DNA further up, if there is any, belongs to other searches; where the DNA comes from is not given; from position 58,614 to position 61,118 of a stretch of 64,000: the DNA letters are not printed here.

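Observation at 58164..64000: Partial type II PKS/FAS-like operon (ACP-ACP-KS/CLF-FAD oxidoreductase-ammonia lyase), likely an aryl-polyene/flexirubin-like lipid or pigment pathway primed from an aromatic amino acid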

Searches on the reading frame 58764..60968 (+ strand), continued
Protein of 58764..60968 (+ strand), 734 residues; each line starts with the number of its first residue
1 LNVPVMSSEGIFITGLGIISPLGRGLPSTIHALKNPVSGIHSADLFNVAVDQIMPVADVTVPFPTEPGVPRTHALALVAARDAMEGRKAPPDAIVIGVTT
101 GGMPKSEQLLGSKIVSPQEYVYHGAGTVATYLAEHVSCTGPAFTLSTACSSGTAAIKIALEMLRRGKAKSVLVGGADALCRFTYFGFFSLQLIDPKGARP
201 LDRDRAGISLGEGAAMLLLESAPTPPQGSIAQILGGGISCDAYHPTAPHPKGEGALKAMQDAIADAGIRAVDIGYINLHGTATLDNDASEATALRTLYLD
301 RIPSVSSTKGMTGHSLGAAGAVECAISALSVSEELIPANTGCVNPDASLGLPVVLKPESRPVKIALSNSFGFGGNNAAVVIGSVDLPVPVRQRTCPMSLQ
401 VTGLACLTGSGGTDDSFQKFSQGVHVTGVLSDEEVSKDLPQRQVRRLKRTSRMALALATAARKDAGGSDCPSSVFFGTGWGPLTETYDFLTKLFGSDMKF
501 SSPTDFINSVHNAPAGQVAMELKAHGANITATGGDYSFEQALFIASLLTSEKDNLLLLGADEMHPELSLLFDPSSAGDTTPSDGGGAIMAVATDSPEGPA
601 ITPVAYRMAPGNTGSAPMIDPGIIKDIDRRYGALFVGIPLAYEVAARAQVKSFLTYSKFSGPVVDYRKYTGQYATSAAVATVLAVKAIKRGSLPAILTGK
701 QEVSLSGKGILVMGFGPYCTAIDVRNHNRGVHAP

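Call 18: find_encoding_contigs(protein=P0091, flank=10000, max_places=2)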
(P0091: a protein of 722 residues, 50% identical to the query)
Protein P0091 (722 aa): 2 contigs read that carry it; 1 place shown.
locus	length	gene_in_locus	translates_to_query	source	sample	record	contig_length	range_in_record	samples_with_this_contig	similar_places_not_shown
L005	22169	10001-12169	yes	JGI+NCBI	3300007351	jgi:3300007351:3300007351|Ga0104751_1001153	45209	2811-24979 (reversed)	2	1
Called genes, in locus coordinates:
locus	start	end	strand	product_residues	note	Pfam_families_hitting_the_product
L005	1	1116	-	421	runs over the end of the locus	PF02310:B12-binding (weak), PF04055:Radical_SAM (faint)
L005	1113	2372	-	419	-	PF00890:FAD_binding_2 (faint), PF01134:GIDA (weak), PF01266:DAO (faint), PF12831:FAD_oxidored, PF13450:NAD_binding_8 (weak)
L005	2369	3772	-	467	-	PF02310:B12-binding, PF04055:Radical_SAM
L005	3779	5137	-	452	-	-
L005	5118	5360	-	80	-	PF00550:PP-binding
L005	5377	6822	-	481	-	PF00501:AMP-binding, PF13193:AMP-binding_C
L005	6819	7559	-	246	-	-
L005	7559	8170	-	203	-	PF03548:LolA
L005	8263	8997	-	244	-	PF00106:adh_short, PF08659:KR, PF13561:adh_short_C2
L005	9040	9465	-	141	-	PF22817:ApeP-like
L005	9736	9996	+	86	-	PF00550:PP-binding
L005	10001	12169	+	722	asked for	PF00109:ketoacyl-synt, PF08545:ACP_syn_III (weak), PF02801:Ketoacyl-synt_C, PF13723:Ketoacyl-synt_2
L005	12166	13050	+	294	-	PF01522:Polysacc_deac_1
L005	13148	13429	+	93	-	PF00550:PP-binding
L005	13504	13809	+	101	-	PF00550:PP-binding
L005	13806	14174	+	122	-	PF22818:ApeI-like, PF07977:FabA (weak)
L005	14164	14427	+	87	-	PF00550:PP-binding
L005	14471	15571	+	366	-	-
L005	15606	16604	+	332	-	PF04055:Radical_SAM (weak)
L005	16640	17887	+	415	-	PF00109:ketoacyl-synt, PF02801:Ketoacyl-synt_C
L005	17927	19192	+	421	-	PF00109:ketoacyl-synt, PF02801:Ketoacyl-synt_C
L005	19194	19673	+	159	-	PF13279:4HBT_2, PF03061:4HBT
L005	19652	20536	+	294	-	PF21089:PKS_DH_N (weak), PF14765:PS-DH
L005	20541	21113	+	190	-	PF02660:G3P_acyltransf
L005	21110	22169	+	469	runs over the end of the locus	PF02310:B12-binding, PF04055:Radical_SAM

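Call 19: find_encoding_contigs(protein=P0087, flank=10000, max_places=2)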
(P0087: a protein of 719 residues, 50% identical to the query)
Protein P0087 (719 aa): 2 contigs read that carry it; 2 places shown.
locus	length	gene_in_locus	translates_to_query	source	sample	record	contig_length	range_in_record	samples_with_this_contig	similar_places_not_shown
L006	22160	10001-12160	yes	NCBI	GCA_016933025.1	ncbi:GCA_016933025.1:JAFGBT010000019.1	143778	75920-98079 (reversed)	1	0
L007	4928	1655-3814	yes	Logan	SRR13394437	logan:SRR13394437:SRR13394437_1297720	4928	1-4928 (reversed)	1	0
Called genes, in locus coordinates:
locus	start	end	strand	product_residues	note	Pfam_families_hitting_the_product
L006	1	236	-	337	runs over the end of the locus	PF14399:BtrH_N, PF16169:DUF4872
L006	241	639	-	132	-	-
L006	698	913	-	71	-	-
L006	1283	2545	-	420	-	PF02310:B12-binding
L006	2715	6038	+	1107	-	PF00072:Response_reg, PF08447:PAS_3, PF13426:PAS_9, PF13426:PAS_9, PF08447:PAS_3, PF13426:PAS_9, PF07568:HisKA_2, PF13581:HATPase_c_2, +6 more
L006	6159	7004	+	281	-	PF06727:DUF1207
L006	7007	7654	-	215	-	-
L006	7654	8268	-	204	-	PF03548:LolA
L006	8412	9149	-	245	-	PF00106:adh_short, PF08659:KR, PF13561:adh_short_C2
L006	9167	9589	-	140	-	PF22817:ApeP-like, PF07977:FabA (weak)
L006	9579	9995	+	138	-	PF00550:PP-binding (weak)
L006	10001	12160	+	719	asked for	PF00109:ketoacyl-synt, PF08545:ACP_syn_III (faint), PF02801:Ketoacyl-synt_C, PF13723:Ketoacyl-synt_2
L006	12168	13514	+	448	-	PF02310:B12-binding, PF04055:Radical_SAM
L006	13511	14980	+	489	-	PF01522:Polysacc_deac_1, PF01209:Ubie_methyltran, PF13489:Methyltransf_23, PF00398:RrnaAD (weak), PF13649:Methyltransf_25, PF13847:Methyltransf_31, PF08241:Methyltransf_11, PF08242:Methyltransf_12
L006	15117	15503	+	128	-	PF07977:FabA, PF22818:ApeI-like, PF01575:MaoC_dehydratas (weak)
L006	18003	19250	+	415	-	PF00109:ketoacyl-synt, PF02801:Ketoacyl-synt_C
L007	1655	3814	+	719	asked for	PF00109:ketoacyl-synt, PF08545:ACP_syn_III (faint), PF02801:Ketoacyl-synt_C, PF13723:Ketoacyl-synt_2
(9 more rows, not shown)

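Call 25: search_solved_structures(query=L001:13673-15223:+, max_evalue=1e-20, show_alignments=2)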
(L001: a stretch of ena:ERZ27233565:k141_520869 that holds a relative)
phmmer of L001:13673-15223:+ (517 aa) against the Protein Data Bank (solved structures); distinct sequences matched with E-value up to 1e-20: 39.
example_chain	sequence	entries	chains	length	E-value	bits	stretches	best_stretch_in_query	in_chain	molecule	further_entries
2nyn_A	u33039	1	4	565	3.6e-84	286.6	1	10-499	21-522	Phenylalanine/histidine ammonia-lyase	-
3czo_A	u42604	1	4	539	1.8e-83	284.3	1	15-499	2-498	Histidine ammonia-lyase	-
5ltm_B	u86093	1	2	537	6.3e-83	282.5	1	15-499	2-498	phenylalanine ammonia lyase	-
2nyf_A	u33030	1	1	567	3.7e-79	270.1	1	9-480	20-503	Nostoc punctiforme phenylalanine ammonia lyase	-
3kdy_A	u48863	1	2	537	9.9e-79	268.6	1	21-510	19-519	Histidine ammonia-lyase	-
2ohy_A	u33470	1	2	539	4.1e-78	266.6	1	21-510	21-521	Tyrosine aminomutase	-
2rjr_A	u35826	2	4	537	4.3e-78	266.5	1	21-510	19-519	Tyrosine aminomutase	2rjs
2qve_A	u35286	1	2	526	5.9e-78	266.1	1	28-510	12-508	Tyrosine Aminomutase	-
3kdz_A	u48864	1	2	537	1.4e-77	264.9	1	21-510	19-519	Histidine ammonia-lyase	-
7tqr_A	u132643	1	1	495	1e-74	255.4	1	26-506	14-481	Probable histidine ammonia-lyase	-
2o78_A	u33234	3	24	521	3.8e-73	250.2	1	13-507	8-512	Putative histidine ammonia-lyase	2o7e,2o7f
2o6y_A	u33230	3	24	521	7.7e-73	249.2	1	13-507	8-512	Putative histidine ammonia-lyase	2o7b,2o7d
3unv_A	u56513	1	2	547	6.1e-69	236.4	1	24-506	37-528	AdmH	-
9eq5_A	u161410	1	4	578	1.2e-67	232.1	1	27-496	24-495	Histidine ammonia-lyase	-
6v6h_A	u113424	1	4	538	6.1e-63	216.6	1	16-506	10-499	Histidine ammonia-lyase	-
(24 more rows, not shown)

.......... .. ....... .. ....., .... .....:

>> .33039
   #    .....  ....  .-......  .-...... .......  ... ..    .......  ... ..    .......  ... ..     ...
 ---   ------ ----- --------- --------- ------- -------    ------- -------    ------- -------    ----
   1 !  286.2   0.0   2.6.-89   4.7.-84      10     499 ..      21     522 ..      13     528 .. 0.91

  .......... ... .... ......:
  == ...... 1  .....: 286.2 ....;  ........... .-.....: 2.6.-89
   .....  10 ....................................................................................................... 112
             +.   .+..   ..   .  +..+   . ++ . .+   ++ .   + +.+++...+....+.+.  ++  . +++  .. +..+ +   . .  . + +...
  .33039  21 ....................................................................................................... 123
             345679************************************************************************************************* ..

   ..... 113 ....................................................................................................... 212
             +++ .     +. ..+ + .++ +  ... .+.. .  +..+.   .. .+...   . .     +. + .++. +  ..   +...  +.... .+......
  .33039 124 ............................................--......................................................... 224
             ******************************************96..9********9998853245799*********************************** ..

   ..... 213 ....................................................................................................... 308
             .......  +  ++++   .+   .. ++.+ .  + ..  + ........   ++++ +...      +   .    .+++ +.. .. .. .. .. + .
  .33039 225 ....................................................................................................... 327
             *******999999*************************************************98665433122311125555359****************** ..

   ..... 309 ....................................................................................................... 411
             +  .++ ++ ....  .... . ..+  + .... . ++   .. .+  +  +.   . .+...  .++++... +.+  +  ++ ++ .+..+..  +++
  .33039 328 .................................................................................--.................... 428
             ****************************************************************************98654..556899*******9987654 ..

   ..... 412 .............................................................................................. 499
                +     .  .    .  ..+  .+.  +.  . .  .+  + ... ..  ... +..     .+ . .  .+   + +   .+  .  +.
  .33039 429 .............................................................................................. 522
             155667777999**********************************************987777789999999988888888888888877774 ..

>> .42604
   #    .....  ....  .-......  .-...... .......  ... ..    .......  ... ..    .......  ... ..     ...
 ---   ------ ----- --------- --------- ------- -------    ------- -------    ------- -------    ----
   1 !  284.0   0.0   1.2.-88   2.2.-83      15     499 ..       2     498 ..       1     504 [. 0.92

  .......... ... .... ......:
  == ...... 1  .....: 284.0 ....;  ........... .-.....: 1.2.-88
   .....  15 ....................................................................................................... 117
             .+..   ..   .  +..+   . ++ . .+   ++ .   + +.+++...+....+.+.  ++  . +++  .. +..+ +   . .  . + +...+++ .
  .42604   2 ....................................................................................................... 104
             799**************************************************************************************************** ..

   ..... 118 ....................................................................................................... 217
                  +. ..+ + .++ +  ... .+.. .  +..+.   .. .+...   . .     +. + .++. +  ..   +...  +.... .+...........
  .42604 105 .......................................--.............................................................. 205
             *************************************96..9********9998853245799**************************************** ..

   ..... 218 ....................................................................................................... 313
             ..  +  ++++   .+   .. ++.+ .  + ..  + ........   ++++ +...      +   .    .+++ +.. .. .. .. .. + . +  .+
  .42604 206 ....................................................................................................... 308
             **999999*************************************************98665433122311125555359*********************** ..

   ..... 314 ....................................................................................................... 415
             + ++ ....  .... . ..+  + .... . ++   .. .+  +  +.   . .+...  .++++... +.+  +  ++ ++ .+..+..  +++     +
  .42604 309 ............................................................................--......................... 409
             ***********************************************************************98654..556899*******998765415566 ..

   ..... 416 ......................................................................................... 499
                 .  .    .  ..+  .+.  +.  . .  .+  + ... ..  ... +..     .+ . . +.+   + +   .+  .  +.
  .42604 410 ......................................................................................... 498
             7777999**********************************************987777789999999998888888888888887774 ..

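Call 26: search_solved_structures(query=L001:15645-17369:+, max_evalue=0.001, show_alignments=2)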
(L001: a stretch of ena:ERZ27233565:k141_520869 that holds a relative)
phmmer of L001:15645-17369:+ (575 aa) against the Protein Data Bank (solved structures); distinct sequences matched with E-value up to 0.001: 21.
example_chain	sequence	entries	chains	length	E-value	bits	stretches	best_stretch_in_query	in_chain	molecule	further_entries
7w7h_A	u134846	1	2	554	2.8e-25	92.2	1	5-286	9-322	Predicted kinase related to dihydroxyacetone kinase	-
8vip_A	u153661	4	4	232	4.3e-21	78.3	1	5-183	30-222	FATTY ACID KINASE A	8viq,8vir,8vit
7rm7_A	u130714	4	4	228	4.5e-21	78.3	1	5-183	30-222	Fatty Acid Kinase A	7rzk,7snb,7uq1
3pl5_A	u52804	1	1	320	3.1e-19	72.2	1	304-568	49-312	Putative uncharacterized protein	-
1pzx_A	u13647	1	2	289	2.8e-18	69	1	296-571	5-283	Hypothetical protein APC36103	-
7ed6_A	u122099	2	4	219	3.6e-14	55.5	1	8-173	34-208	Probable kinase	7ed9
2dt8_A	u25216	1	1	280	2.1e-09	39.8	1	296-568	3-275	DegV family protein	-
1vpv_A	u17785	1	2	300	2.6e-09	39.5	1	349-569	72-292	UPF0230 protein TM1468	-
1mgp_A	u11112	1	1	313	2.8e-09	39.3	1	349-569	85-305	Hypothetical protein TM841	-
6dke_A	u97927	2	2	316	5.4e-09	38.4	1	296-572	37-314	Fatty Acid Kinase (Fak) B1 protein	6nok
3egl_A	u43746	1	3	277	3e-08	35.9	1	344-569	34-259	DegV family protein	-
3fys_A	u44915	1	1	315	3.7e-08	35.6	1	336-570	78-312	Protein degV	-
5uto_A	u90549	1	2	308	1.5e-05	27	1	290-571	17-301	EDD domain protein, DegV family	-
5woo_A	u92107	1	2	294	1.8e-05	26.8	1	292-571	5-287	EDD domain protein, DegV family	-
4x9x_A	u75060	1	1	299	2.1e-05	26.5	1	298-571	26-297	DegV domain-containing protein MW1315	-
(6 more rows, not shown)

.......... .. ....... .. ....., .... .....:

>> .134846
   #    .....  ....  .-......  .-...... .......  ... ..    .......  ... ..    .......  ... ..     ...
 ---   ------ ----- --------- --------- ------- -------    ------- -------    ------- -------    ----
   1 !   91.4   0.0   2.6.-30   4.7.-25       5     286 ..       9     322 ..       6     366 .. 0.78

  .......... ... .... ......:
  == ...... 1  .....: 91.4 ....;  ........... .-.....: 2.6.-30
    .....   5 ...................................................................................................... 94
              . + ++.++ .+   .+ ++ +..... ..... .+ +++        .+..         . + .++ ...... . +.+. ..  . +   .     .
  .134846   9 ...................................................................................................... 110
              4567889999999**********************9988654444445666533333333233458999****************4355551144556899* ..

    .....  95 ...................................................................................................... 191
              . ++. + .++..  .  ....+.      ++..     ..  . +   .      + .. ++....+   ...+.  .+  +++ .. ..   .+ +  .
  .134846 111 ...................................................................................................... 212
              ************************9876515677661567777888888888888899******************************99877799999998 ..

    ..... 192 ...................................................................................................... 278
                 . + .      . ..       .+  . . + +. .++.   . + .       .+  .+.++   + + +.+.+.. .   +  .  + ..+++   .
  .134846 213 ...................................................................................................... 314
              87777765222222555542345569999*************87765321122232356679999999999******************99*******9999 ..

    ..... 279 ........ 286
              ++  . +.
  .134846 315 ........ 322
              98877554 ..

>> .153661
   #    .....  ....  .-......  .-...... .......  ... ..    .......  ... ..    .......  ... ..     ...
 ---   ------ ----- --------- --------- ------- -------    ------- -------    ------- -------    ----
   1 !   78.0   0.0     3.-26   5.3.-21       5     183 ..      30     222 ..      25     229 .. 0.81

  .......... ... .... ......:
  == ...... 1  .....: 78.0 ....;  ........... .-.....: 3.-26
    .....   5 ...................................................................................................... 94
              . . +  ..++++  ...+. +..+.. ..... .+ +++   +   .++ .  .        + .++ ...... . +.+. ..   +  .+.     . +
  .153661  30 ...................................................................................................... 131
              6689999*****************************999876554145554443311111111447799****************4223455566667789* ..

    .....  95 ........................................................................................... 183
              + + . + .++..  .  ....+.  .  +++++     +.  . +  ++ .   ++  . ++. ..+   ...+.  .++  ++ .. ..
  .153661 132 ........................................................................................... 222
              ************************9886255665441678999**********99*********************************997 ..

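Call 38: search_solved_structures(query=L001:13823-14122:+, max_evalue=0.001, show_alignments=5)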
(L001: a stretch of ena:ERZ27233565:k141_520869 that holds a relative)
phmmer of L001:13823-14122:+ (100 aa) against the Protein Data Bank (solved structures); distinct sequences matched with E-value up to 0.001: 39.
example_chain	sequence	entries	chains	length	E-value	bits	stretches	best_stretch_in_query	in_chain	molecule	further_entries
3kdy_A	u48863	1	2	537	2.6e-19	72.5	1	2-99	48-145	Histidine ammonia-lyase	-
2qve_A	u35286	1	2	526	1.3e-18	70.3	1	2-99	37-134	Tyrosine Aminomutase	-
2rjr_A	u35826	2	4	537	1.3e-18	70.2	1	2-99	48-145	Tyrosine aminomutase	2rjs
2ohy_A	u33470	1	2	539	1.3e-18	70.2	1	2-99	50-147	Tyrosine aminomutase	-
3kdz_A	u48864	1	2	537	5e-18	68.4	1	2-99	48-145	Histidine ammonia-lyase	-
3czo_A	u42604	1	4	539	8.5e-16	61.2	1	6-98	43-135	Histidine ammonia-lyase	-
2nyn_A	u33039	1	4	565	9.3e-16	61.1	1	6-98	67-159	Phenylalanine/histidine ammonia-lyase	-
5ltm_B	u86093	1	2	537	3.2e-15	59.4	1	6-98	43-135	phenylalanine ammonia lyase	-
2nyf_A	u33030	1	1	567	1.4e-14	57.4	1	6-98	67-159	Nostoc punctiforme phenylalanine ammonia lyase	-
7tqr_A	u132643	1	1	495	1.6e-14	57.1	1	9-99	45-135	Probable histidine ammonia-lyase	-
6v6h_A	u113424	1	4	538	2.2e-13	53.5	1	9-99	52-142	Histidine ammonia-lyase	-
2o78_A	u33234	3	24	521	6.7e-11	45.5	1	13-100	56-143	Putative histidine ammonia-lyase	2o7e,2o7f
2o6y_A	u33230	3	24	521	9.1e-11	45.1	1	13-100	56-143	Putative histidine ammonia-lyase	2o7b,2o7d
9eq5_A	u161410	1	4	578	2.3e-10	43.8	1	4-98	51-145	Histidine ammonia-lyase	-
6f6t_A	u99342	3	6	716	1.3e-09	41.4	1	8-99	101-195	Phenylalanine ammonia-lyase 1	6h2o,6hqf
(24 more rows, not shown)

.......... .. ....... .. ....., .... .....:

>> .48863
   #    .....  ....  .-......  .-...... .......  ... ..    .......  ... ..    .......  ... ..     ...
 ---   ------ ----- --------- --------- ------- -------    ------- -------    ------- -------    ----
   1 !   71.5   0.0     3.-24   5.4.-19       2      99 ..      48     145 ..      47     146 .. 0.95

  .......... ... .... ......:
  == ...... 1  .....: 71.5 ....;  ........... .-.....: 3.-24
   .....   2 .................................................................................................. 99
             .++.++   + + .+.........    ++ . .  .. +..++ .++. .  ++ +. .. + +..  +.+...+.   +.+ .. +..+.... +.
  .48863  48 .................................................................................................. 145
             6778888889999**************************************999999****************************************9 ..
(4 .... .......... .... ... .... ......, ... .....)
